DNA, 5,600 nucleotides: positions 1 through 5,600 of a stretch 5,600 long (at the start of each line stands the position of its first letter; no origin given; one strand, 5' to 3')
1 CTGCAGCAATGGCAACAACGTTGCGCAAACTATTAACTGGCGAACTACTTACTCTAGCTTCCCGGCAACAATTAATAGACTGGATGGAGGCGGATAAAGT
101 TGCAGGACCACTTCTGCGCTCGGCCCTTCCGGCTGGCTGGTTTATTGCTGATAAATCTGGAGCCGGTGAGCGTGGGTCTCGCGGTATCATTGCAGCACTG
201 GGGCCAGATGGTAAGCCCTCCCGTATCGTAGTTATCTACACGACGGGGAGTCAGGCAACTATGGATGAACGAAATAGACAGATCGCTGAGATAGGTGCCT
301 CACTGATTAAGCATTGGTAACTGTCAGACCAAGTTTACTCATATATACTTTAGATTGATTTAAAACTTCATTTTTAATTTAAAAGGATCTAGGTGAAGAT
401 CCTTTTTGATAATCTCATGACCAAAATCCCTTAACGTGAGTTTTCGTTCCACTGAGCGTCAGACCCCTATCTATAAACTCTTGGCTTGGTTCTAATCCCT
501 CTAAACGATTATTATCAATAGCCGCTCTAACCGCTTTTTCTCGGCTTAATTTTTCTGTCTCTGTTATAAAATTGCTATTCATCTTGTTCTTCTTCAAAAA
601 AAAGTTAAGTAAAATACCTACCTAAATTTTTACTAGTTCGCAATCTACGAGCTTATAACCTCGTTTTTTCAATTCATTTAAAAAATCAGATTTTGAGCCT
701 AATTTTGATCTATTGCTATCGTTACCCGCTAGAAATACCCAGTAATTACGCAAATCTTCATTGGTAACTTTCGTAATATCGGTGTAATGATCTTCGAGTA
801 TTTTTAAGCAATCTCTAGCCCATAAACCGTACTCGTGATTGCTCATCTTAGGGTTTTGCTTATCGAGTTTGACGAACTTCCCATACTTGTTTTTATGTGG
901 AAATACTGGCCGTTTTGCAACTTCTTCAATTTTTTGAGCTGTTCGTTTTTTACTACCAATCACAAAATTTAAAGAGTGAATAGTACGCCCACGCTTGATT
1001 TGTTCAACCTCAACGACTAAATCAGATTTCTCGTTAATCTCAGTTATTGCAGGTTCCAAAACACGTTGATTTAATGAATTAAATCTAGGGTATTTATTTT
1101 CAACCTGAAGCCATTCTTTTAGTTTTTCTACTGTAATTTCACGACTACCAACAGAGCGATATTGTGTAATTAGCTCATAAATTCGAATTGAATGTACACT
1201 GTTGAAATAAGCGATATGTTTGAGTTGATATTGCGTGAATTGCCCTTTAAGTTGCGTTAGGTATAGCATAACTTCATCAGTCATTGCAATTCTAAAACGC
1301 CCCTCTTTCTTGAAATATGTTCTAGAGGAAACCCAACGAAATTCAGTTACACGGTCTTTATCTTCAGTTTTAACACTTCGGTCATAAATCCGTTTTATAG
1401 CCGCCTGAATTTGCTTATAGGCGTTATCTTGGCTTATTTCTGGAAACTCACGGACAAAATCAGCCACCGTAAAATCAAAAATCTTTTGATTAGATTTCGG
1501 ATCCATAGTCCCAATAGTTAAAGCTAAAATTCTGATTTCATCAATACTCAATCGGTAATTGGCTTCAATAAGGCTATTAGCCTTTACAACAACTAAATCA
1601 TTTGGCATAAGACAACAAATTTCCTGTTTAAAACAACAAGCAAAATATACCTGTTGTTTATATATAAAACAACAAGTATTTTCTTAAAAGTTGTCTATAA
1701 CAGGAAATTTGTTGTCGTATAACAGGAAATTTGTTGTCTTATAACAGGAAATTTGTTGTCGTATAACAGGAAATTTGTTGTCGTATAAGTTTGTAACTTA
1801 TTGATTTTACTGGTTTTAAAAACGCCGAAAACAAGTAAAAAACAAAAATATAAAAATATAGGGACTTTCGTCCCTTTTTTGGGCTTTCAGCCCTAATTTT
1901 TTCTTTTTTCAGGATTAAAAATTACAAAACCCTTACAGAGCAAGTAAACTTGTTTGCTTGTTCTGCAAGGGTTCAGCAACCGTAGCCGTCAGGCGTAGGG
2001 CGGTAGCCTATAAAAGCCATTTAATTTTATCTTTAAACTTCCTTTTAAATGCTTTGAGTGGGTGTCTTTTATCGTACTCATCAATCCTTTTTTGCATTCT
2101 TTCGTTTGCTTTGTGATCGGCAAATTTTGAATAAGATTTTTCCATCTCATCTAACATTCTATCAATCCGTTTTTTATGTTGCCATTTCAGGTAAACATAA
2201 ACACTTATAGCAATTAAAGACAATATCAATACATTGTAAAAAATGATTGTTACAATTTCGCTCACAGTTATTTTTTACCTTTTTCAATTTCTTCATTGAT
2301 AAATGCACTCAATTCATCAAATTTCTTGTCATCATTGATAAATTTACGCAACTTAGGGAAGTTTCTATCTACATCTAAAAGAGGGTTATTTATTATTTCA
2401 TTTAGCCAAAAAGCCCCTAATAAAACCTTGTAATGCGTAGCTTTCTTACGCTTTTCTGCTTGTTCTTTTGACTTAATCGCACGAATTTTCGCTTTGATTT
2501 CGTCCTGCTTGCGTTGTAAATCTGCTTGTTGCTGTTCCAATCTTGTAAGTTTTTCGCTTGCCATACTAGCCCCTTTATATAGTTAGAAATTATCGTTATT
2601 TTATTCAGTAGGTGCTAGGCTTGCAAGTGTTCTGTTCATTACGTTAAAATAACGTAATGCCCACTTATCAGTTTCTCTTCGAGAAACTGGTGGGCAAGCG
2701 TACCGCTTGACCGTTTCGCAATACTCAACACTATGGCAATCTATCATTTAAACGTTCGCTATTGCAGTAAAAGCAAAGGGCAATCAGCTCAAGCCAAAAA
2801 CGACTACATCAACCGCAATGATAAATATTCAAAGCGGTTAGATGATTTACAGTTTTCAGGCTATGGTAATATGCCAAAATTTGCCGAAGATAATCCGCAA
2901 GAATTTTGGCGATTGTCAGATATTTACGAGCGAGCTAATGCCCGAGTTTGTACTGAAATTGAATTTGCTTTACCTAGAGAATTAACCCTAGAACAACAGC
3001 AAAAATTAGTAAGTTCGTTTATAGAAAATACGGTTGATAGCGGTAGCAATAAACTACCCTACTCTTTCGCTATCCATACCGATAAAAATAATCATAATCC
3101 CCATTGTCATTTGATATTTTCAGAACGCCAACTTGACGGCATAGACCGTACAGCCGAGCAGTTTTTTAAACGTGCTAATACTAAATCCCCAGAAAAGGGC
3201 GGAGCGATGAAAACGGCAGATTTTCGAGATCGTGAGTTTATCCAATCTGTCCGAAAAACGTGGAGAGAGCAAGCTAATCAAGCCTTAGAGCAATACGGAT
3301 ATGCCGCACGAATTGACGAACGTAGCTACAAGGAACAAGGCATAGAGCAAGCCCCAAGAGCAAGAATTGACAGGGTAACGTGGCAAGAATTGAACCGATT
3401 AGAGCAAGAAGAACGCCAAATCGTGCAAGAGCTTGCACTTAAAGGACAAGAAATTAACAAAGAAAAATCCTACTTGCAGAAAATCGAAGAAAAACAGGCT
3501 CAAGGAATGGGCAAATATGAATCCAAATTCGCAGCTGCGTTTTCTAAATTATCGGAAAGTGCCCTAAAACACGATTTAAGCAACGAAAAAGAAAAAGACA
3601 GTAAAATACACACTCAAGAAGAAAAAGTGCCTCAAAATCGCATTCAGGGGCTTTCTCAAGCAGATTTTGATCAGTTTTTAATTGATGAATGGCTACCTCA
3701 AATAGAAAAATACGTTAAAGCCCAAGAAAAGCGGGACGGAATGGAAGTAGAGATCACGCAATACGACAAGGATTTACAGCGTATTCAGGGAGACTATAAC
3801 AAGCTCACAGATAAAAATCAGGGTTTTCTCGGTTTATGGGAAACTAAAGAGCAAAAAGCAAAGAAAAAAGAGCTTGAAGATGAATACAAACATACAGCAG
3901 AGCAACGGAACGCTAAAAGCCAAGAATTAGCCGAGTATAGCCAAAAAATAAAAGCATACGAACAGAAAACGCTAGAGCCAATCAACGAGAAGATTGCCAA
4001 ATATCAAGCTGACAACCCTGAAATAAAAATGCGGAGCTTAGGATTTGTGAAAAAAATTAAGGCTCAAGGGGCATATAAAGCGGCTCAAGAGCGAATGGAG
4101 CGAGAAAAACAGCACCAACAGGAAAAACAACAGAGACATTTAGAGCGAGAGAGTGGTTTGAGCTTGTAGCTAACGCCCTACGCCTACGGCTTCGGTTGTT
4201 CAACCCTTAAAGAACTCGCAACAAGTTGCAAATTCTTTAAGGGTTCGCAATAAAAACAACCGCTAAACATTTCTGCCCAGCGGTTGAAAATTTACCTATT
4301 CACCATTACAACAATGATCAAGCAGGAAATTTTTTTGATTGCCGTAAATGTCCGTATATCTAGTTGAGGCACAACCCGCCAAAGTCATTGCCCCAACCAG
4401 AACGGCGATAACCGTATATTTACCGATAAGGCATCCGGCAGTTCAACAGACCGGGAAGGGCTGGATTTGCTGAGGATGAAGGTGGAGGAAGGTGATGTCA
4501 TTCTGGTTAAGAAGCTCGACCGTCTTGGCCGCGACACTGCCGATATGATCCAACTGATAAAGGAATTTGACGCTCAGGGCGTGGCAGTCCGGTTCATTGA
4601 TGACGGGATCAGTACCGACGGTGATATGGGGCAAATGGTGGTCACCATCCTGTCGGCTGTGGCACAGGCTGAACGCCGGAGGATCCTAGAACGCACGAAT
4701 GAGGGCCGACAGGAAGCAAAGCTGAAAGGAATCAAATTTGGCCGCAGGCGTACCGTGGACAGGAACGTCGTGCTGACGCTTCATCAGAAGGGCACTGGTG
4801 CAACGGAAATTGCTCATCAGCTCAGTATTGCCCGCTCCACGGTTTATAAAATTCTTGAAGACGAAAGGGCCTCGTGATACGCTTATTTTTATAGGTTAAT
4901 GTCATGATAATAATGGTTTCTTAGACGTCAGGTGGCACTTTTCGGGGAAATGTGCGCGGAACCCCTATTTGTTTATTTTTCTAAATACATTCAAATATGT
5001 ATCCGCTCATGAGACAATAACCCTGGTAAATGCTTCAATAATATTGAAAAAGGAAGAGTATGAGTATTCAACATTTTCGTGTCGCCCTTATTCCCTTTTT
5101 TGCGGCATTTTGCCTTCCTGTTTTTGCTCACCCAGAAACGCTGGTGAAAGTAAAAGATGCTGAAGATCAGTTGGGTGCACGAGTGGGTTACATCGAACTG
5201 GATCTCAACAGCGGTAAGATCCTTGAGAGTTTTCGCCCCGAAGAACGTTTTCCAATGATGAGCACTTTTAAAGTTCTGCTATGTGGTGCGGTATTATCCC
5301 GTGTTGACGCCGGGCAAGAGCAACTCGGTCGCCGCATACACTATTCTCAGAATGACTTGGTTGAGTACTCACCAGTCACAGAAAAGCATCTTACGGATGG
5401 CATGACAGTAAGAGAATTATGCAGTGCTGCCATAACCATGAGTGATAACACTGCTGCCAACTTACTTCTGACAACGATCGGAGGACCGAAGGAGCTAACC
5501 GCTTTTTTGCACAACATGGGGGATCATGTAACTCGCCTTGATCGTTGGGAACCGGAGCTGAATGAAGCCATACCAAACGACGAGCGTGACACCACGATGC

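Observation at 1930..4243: Mob module bracketed by ~78-bp inverted repeats that start at the stop codons of both outward-facing genes, giving a shared structured 3' end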

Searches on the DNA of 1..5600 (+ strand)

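Call 6: search_rna_families(source=window, threshold=evalue, max_evalue=1)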
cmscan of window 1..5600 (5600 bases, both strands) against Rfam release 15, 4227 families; matches with E-value up to 1: 3.
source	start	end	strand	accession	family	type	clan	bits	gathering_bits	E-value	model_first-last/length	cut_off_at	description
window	1601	1723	-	RF03798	MIR4227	Gene; miRNA;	-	28.6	100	0.012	1-122/122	no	MIR4227 microRNA precursor family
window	1603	1724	-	RF04147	MIR6224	Gene; miRNA;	-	24.2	171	0.15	14-163/176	no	MIR6224 microRNA precursor family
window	1888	1922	-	RF01100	PK-BYV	Cis-reg;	-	20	50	0.93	1-40/40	no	3'-terminal pseudoknot in BYV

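Call 7: search_dna_similar(query=window:1-5600:+, collection=plasmids, mode=near, max_rows=40)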
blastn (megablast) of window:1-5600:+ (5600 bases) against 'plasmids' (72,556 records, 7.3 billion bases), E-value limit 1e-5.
The search stops at 5000 records and this limit was reached: more records match than are counted here, and every count below describes the 5000 best-scoring records only.
In 1 record(s) the limit of 40 matching pieces per record was reached: places in those records are undercounted.
Records with a match: at least 5000; places in all: 10170; records where one place covers at least 80% of the query: 0.
Best place of each record, by identity: >=99% 4370; 95-99% 626; 90-95% 4.
By first word of the organism name: Klebsiella 2130; Escherichia 1832; Salmonella 401; Enterobacter 264; Citrobacter 108; Shigella 83; Serratia 23; Providencia 21; Raoultella 16; uncultured 16; and 19 more.
By predicted mobility (MOB-suite, as given by PLSDB): conjugative 3594; mobilizable 819; non-mobilizable 587.
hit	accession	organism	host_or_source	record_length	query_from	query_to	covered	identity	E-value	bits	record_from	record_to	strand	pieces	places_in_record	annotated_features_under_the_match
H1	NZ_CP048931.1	Neisseria gonorrhoeae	Homo sapiens,urethra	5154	1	5597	67%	99.2%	0e+0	7025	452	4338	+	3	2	replication initiation protein | broad-spectrum class A beta-lactamase TEM-135 | blaTEM-135: broad-spectrum class A beta-lactamase TEM-135 | hypothetical protein | antitoxin VbhA family protein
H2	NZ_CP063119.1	Haemophilus parainfluenzae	Homo sapiens,cough swab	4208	491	4411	70%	94.5%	0e+0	6038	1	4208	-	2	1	MobA/MobL family protein | replication initiation protein | hypothetical protein (x2) | antitoxin VbhA family protein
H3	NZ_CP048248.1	Neisseria gonorrhoeae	Homo sapiens,urethra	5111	1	5597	57%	99.2%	0e+0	5723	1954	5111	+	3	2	replication initiation protein | broad-spectrum class A beta-lactamase TEM-135 | blaTEM-135: broad-spectrum class A beta-lactamase TEM-135 | antitoxin VbhA family protein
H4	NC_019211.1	Neisseria gonorrhoeae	-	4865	1690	5600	54%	99.8%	0e+0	5594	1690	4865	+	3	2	MobA/MobL family protein | TEM-163: TEM beta-lactamase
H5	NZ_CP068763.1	Neisseria gonorrhoeae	Homo sapiens,swab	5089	1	5597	53%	99.2%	0e+0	5320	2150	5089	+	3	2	broad-spectrum class A beta-lactamase TEM-135 | blaTEM-135: broad-spectrum class A beta-lactamase TEM-135 | antitoxin VbhA family protein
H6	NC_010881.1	Neisseria gonorrhoeae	-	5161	1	2388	43%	99.5%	0e+0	4337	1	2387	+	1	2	replication initiation protein | TEM-185: TEM beta-lactamase | hypothetical protein | antitoxin VbhA family protein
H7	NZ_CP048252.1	Neisseria gonorrhoeae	Homo sapiens,urethra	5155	502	5600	38%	98.6%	0e+0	4066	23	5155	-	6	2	RepB family plasmid replication initiator protein | replication initiation protein | broad-spectrum class A beta-lactamase TEM-135 | blaTEM-135: broad-spectrum class A beta-lactamase TEM-135 | hypothetical protein | and 1 other names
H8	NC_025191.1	Neisseria gonorrhoeae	-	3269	1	5597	38%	98.8%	0e+0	3762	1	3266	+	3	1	hypothetical protein | TEM-93: TEM beta-lactamase | TEM-185: TEM beta-lactamase | replication initiation protein | antitoxin VbhA family protein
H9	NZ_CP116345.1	Neisseria gonorrhoeae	Homo sapiens,urethra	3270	1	5600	38%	98.8%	0e+0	3756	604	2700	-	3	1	broad-spectrum class A beta-lactamase TEM-135 | blaTEM-135: broad-spectrum class A beta-lactamase TEM-135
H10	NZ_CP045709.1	Neisseria gonorrhoeae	Homo sapiens,Penile discharge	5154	502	5600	37%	98.6%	0e+0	3956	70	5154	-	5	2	RepB family plasmid replication initiator protein | replication initiation protein | broad-spectrum class A beta-lactamase TEM-135 | blaTEM-135: broad-spectrum class A beta-lactamase TEM-135 | hypothetical protein | and 1 other names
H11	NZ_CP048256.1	Neisseria gonorrhoeae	Homo sapiens,urethra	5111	1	5597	37%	98.8%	0e+0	3639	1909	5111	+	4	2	RepB family plasmid replication initiator protein | broad-spectrum class A beta-lactamase TEM-135 | blaTEM-135: broad-spectrum class A beta-lactamase TEM-135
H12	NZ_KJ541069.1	Serratia marcescens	Homo sapiens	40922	1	5600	30%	99.8%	0e+0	3066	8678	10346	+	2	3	broad-spectrum class A beta-lactamase TEM-1 | blaTEM-1: broad-spectrum class A beta-lactamase TEM-1 | recombinase family protein | hypothetical protein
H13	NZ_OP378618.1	Escherichia coli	-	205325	1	5600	30%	99.7%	0e+0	3057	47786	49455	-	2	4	extended-spectrum class A beta-lactamase TEM-168 | blaTEM-168: extended-spectrum class A beta-lactamase TEM-168 | recombinase family protein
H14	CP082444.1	Salmonella enterica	animal-swine-market swine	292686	1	5600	30%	99.8%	0e+0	3061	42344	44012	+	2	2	class A broad-spectrum beta-lactamase TEM-1 | blaTEM-1: broad-spectrum class A beta-lactamase TEM-1 | recombinase family protein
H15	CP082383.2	Salmonella enterica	animal-swine-market swine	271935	1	5600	30%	99.8%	0e+0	3061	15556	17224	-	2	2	broad-spectrum class A beta-lactamase TEM-1 | blaTEM-1: broad-spectrum class A beta-lactamase TEM-1 | recombinase family protein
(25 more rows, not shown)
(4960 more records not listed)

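Call 8: search_dna_similar(query=window:1900-4300:+, collection=plasmids, mode=distant, max_rows=60, rows=spread)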
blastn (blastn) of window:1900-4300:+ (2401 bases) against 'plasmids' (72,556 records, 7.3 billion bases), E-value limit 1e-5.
Records with a match: 25; places in all: 39; records where one place covers at least 80% of the query: 1.
Best place of each record, by identity: >=99% 2; 95-99% 10; 90-95% 1; 60-80% 12.
By first word of the organism name: Neisseria 10; Actinobacillus 3; Acinetobacter 3; Haemophilus 2; Glaesserella 2; Pasteurella 2; Vibrio 1; Moraxella 1; Citrobacter 1.
By predicted mobility (MOB-suite, as given by PLSDB): non-mobilizable 13; mobilizable 9; conjugative 3.
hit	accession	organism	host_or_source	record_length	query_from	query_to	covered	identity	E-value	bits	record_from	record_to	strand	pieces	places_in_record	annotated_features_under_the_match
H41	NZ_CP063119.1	Haemophilus parainfluenzae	Homo sapiens,cough swab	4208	1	2391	100%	99.2%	0e+0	4227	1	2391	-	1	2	MobA/MobL family protein | hypothetical protein (x2)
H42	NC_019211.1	Neisseria gonorrhoeae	-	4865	761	2401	68%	100.0%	0e+0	2960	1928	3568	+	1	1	MobA/MobL family protein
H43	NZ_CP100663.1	Actinobacillus pleuropneumoniae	swine,tissue sample,pig farms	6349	66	1979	71%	79.4%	0e+0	1479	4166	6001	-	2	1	MobA/MobL family protein | hypothetical protein (x2)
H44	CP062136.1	Actinobacillus sp. GY-402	Pig faeces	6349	66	1979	71%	79.4%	0e+0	1479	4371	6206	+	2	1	hypothetical protein (x2)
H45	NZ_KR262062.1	Glaesserella parasuis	-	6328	66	1979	71%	79.4%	0e+0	1479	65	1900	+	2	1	MobA/MobL family protein | hypothetical protein (x2)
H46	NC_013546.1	Actinobacillus pleuropneumoniae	-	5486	66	1979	71%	79.3%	0e+0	1468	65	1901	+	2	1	MobA/MobL family protein | hypothetical protein (x2)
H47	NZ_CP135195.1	Pasteurella multocida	Sus scrofa,cell culture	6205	66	1979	71%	79.3%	0e+0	1468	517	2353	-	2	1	MobA/MobL family protein | hypothetical protein (x2)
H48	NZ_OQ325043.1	Glaesserella parasuis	-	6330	66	1979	71%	79.1%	0e+0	1441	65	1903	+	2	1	MobA/MobL family protein | hypothetical protein (x2)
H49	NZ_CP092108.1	Vibrio sp. JC009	cell culture,sea water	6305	847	1979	38%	76.8%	3e-164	668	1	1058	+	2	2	none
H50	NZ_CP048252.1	Neisseria gonorrhoeae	Homo sapiens,urethra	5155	1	2401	23%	98.4%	0e+0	1100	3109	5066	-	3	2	RepB family plasmid replication initiator protein | hypothetical protein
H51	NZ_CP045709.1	Neisseria gonorrhoeae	Homo sapiens,Penile discharge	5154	1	2401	23%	98.3%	0e+0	1092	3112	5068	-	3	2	RepB family plasmid replication initiator protein | hypothetical protein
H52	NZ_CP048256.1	Neisseria gonorrhoeae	Homo sapiens,urethra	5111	1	489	20%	99.0%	0e+0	860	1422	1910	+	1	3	hypothetical protein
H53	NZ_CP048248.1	Neisseria gonorrhoeae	Homo sapiens,urethra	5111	1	489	20%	99.0%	0e+0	860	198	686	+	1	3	hypothetical protein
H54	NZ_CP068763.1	Neisseria gonorrhoeae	Homo sapiens,swab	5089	1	489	20%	99.0%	0e+0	860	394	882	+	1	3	hypothetical protein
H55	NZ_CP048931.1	Neisseria gonorrhoeae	Homo sapiens,urethra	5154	1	489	20%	98.8%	0e+0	852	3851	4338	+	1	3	hypothetical protein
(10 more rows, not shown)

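Call 9: search_dna_similar(query=window:1925-2012:-, collection=plasmids, mode=distant, max_rows=60, max_evalue=1)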
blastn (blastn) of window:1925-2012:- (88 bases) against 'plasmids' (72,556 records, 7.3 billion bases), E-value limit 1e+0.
Records with a match: 23; places in all: 32; records where one place covers at least 80% of the query: 8.
Best place of each record, by identity: 95-99% 19; 90-95% 2; 80-90% 2.
By first word of the organism name: Neisseria 10; Actinobacillus 4; Glaesserella 3; Haemophilus 2; Pasteurella 2; Vibrio 1; Gallibacterium 1.
By predicted mobility (MOB-suite, as given by PLSDB): non-mobilizable 14; mobilizable 9.
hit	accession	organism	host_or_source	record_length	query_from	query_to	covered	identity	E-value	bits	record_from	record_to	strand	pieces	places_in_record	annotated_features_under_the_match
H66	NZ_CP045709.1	Neisseria gonorrhoeae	Homo sapiens,Penile discharge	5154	1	88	100%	97.7%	1e-34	150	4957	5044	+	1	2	hypothetical protein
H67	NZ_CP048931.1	Neisseria gonorrhoeae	Homo sapiens,urethra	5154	1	88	100%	97.7%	1e-34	150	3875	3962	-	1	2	hypothetical protein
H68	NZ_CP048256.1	Neisseria gonorrhoeae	Homo sapiens,urethra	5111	1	88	100%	97.7%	1e-34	150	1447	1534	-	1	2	hypothetical protein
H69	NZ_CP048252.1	Neisseria gonorrhoeae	Homo sapiens,urethra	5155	1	88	100%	97.7%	1e-34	150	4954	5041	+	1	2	hypothetical protein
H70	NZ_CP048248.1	Neisseria gonorrhoeae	Homo sapiens,urethra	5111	1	88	100%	97.7%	1e-34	150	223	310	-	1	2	hypothetical protein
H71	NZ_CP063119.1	Haemophilus parainfluenzae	Homo sapiens,cough swab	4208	1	88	100%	97.7%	1e-34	150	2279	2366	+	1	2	hypothetical protein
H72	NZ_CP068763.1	Neisseria gonorrhoeae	Homo sapiens,swab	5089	1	88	100%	97.7%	1e-34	150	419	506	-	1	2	hypothetical protein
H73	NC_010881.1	Neisseria gonorrhoeae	-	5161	1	88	100%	96.6%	8e-32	142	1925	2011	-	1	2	hypothetical protein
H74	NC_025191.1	Neisseria gonorrhoeae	-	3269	34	88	63%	98.2%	1e-16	92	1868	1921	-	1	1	none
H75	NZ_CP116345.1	Neisseria gonorrhoeae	Homo sapiens,urethra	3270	34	88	63%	98.2%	1e-16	92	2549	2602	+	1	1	none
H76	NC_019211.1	Neisseria gonorrhoeae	-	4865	6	66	69%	83.6%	7e-7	59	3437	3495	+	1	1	MobA/MobL family protein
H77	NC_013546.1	Actinobacillus pleuropneumoniae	-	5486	1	48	55%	95.8%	8e-13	79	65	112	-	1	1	hypothetical protein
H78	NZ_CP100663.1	Actinobacillus pleuropneumoniae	swine,tissue sample,pig farms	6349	1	48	55%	95.8%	8e-13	79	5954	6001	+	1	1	hypothetical protein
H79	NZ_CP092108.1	Vibrio sp. JC009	cell culture,sea water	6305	1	48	55%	95.8%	8e-13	79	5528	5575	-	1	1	hypothetical protein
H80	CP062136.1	Actinobacillus sp. GY-402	Pig faeces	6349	1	48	55%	95.8%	8e-13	79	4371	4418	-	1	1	hypothetical protein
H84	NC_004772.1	Pasteurella multocida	avian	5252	4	42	44%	97.4%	5e-9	67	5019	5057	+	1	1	none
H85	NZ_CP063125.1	Haemophilus parainfluenzae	Homo sapiens,cough swab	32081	4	42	44%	94.9%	6e-8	63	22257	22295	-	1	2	none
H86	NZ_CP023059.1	Glaesserella sp. 15-184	Sus scrofa,Bacterial culture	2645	7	42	41%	94.4%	3e-6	57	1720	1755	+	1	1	none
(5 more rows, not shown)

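Call 10: search_dna_similar(query=window:4160-4260:+, collection=plasmids, mode=distant, max_rows=60, max_evalue=1)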
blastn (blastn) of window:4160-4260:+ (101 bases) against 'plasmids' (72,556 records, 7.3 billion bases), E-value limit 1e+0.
Records with a match: 16; places in all: 27; records where one place covers at least 80% of the query: 2.
Best place of each record, by identity: >=99% 2; 90-95% 2; 80-90% 11; 60-80% 1.
By first word of the organism name: Neisseria 10; Haemophilus 2; Pasteurella 2; Glaesserella 1; Actinobacillus 1.
By predicted mobility (MOB-suite, as given by PLSDB): non-mobilizable 13; mobilizable 3.
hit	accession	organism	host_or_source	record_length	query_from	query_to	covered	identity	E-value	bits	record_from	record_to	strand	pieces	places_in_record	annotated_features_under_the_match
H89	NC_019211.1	Neisseria gonorrhoeae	-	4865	1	101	100%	100.0%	3e-44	183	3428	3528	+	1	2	MobA/MobL family protein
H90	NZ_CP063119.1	Haemophilus parainfluenzae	Homo sapiens,cough swab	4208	1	101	100%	100.0%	3e-44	183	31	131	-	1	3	MobA/MobL family protein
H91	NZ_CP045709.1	Neisseria gonorrhoeae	Homo sapiens,Penile discharge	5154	10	68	58%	85.2%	7e-8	64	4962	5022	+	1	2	none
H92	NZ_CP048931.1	Neisseria gonorrhoeae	Homo sapiens,urethra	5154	10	68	58%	85.2%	7e-8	64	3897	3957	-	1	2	none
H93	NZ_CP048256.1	Neisseria gonorrhoeae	Homo sapiens,urethra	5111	10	68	58%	85.2%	7e-8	64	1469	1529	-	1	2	none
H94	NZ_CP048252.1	Neisseria gonorrhoeae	Homo sapiens,urethra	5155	10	68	58%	85.2%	7e-8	64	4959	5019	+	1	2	none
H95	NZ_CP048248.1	Neisseria gonorrhoeae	Homo sapiens,urethra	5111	10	68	58%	85.2%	7e-8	64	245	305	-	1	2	none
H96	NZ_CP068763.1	Neisseria gonorrhoeae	Homo sapiens,swab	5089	10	68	58%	85.2%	7e-8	64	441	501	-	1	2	none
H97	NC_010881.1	Neisseria gonorrhoeae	-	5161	10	68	58%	83.6%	1e-5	55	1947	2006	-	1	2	none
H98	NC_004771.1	Pasteurella multocida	avian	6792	32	87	55%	76.8%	8e-1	40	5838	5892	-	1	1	none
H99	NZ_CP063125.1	Haemophilus parainfluenzae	Homo sapiens,cough swab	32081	10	45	36%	89.2%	6e-3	46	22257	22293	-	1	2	none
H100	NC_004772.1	Pasteurella multocida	avian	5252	10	45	36%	86.5%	2e-1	42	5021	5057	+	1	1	none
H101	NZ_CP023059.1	Glaesserella sp. 15-184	Sus scrofa,Bacterial culture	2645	11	45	35%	88.9%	2e-2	45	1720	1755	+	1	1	none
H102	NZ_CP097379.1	Actinobacillus pleuropneumoniae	mixed culture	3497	7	41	35%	88.6%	6e-3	46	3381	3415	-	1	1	none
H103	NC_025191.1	Neisseria gonorrhoeae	-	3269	74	101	28%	92.9%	7e-2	43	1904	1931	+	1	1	none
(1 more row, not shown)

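Call 11: get_annotated_region(hit=H84, flank=3000)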
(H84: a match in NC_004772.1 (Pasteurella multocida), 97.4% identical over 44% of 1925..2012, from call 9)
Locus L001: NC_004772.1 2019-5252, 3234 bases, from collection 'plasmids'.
description: Pasteurella multocida plasmid pJR2, complete sequence
organism: Pasteurella multocida (NCBI taxid 747)
taxonomy: Bacteria; Pseudomonadota; Gammaproteobacteria; Pasteurellales; Pasteurellaceae; Pasteurella; Pasteurella multocida
host: -; source: avian; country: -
typing (MOB-suite, as given by PLSDB): non-mobilizable; replicon IncP
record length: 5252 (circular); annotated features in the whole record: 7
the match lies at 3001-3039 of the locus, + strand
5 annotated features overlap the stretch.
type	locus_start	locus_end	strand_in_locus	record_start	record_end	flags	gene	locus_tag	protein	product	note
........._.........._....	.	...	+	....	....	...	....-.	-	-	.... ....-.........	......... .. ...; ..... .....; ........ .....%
predicted_resistance_gene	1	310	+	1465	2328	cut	blaPSE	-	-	PSE family carbenicillin-hydrolyzing class A beta-lactamase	predicted by amrfinderplus; class BETA-LACTAM; identity 99.31%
CDS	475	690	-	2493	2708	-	-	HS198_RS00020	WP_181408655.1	hypothetical protein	-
CDS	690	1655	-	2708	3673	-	-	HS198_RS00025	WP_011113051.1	replication initiation protein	GO:0006270 - DNA replication initiation [Evidence IEA]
CDS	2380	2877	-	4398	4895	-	-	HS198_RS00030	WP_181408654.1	hypothetical protein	-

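Call 12: get_annotated_region(hit=H86, flank=3000)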
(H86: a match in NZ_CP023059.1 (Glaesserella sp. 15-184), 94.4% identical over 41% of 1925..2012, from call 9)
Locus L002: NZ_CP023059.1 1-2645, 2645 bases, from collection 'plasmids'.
description: Glaesserella sp. 15-184 plasmid unnamed2, complete sequence
organism: Glaesserella sp. 15-184 (NCBI taxid 2030797)
taxonomy: Bacteria; Pseudomonadota; Gammaproteobacteria; Pasteurellales; Pasteurellaceae; Glaesserella; Glaesserella sp. 15-184
host: -; source: Sus scrofa,Bacterial culture; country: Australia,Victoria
typing (MOB-suite, as given by PLSDB): non-mobilizable
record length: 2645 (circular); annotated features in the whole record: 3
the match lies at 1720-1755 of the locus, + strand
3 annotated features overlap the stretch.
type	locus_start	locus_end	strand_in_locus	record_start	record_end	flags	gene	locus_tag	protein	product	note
CDS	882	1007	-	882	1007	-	-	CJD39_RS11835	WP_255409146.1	hypothetical protein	-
CDS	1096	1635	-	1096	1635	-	-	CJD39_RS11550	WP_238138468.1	hypothetical protein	-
CDS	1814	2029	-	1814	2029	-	-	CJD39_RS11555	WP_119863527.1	hypothetical protein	-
